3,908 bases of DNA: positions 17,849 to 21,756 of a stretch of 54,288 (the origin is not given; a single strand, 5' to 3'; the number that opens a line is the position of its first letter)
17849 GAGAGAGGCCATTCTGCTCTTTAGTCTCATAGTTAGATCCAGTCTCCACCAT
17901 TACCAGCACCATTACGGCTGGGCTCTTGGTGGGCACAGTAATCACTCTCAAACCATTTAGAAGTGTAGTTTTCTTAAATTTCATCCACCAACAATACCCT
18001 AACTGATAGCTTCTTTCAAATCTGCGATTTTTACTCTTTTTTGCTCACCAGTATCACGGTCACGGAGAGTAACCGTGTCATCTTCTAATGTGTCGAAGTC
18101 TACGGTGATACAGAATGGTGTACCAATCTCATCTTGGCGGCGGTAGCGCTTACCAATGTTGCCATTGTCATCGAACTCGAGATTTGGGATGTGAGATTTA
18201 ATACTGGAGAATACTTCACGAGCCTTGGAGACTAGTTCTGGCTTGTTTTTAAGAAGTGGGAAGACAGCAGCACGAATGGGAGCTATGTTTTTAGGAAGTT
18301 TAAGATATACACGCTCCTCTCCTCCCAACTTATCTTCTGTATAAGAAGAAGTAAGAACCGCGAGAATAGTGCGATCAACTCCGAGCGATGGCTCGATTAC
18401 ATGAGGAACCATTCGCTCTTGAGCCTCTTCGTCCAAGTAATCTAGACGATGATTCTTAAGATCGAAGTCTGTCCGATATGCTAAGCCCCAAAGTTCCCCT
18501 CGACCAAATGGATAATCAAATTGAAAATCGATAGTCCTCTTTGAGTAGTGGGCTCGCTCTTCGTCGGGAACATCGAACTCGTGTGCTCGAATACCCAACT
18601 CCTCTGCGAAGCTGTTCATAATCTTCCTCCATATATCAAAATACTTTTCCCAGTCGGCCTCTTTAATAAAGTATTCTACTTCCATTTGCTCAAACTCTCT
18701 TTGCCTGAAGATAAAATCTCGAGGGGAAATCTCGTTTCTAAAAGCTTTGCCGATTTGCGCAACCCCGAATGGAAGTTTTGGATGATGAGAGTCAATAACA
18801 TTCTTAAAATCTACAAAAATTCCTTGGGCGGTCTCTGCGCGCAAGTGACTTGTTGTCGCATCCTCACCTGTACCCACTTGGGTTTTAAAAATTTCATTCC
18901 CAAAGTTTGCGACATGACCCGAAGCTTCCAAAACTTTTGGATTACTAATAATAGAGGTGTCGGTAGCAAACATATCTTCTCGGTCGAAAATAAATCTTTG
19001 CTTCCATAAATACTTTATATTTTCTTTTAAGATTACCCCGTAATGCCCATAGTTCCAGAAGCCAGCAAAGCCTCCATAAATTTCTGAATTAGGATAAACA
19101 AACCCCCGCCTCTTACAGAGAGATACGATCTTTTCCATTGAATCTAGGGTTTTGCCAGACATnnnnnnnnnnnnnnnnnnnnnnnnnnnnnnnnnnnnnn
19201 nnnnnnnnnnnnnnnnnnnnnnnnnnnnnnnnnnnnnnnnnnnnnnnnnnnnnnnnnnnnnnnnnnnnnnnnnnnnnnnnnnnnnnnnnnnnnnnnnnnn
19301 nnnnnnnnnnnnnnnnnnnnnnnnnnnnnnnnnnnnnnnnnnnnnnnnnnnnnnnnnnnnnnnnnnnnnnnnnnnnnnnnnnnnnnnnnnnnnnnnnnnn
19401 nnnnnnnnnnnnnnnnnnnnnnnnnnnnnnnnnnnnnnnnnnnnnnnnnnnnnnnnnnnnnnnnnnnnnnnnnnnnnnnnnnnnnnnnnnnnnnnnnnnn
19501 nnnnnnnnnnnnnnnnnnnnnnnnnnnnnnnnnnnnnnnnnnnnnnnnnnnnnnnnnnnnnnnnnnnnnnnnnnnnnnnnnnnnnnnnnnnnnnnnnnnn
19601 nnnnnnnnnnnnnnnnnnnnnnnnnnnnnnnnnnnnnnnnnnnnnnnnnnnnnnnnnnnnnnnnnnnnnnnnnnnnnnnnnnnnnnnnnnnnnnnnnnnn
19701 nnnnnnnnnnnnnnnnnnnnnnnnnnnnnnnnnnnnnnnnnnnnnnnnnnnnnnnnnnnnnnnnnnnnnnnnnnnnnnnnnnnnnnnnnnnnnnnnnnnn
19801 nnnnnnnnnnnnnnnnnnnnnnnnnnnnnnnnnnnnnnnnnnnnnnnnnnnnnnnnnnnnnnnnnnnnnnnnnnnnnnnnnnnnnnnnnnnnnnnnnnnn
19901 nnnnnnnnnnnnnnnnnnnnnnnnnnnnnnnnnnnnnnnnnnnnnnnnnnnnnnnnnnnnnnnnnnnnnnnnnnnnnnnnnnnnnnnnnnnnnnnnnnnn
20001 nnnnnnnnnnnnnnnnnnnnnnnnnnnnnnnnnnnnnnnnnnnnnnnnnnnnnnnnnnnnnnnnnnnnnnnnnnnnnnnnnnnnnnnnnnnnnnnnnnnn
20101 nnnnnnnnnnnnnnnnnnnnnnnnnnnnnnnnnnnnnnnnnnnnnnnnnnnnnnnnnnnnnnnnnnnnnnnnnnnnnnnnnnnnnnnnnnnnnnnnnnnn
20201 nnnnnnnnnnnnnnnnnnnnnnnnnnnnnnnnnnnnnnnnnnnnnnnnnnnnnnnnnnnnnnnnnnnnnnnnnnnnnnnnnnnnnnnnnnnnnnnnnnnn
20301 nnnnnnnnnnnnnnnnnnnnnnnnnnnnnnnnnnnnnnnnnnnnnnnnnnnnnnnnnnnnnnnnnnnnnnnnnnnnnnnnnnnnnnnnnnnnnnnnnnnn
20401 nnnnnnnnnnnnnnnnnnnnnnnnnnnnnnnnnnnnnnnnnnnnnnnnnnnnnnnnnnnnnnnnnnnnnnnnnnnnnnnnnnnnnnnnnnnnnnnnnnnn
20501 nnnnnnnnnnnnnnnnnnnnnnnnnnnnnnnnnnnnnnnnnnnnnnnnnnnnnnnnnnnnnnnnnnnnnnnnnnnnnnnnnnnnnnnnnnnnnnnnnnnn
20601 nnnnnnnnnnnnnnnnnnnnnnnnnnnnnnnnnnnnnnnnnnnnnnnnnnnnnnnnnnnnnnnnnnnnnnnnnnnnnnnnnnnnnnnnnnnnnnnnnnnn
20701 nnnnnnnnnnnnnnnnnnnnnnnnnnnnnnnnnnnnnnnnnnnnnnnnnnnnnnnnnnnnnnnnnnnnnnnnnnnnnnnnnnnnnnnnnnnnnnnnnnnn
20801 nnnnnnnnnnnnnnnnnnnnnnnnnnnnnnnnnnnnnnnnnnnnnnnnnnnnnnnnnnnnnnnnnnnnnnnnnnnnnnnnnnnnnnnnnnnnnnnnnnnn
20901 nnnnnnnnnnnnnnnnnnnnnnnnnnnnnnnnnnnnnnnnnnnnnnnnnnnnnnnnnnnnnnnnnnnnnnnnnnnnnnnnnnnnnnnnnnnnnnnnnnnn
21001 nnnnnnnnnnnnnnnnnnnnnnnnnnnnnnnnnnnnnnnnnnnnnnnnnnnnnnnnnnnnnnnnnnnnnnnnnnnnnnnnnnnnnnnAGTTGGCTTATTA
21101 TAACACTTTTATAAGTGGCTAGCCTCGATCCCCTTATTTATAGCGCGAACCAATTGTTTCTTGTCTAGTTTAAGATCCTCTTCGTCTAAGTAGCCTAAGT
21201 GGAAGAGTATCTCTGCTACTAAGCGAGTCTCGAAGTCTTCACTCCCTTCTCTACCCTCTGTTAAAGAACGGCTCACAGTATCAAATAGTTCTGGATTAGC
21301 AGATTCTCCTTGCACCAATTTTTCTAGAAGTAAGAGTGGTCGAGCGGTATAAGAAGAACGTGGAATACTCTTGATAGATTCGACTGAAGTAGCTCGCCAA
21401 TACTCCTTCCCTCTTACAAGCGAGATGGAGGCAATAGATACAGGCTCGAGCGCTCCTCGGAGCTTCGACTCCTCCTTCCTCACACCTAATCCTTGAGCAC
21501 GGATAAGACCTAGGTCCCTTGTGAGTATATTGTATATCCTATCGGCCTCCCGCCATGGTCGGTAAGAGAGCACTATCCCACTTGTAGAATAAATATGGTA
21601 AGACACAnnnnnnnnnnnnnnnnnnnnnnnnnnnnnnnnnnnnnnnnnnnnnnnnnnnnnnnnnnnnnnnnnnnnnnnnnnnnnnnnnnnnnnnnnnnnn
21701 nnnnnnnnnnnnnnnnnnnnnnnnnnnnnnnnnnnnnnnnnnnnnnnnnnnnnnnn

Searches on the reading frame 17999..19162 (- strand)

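Call 33: search_protein_families(library=pfam, proteins=[window:17999-19162:-], max_evalue=0.001)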
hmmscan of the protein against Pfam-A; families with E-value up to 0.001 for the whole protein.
window:17999-19162:- (387 aa): 2 families
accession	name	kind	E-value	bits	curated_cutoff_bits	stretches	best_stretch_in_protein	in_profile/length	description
PF03129.25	HGTP_anticodon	-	1e-21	77.3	21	1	298-386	2-91/94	Anticodon binding domain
PF00587.30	tRNA-synt_2b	-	8.4e-14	52.5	29.3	1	106-271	12-177/179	tRNA synthetase class II core domain (G, H, P, S and T)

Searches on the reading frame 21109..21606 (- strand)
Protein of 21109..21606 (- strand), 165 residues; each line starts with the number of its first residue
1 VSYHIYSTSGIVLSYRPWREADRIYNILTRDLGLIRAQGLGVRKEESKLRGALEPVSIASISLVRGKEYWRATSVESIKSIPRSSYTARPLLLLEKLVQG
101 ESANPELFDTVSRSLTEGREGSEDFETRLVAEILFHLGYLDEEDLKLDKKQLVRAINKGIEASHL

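Call 33: search_protein_families(library=pfam, proteins=[window:21109-21606:-], max_evalue=0.001)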
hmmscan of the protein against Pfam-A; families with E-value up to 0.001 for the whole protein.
window:21109-21606:- (165 aa): 1 family
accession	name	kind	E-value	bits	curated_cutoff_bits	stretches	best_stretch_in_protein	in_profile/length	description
PF11967.14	RecO_N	-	1.3e-14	54.4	27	1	5-80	3-79/80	Recombination protein O N terminal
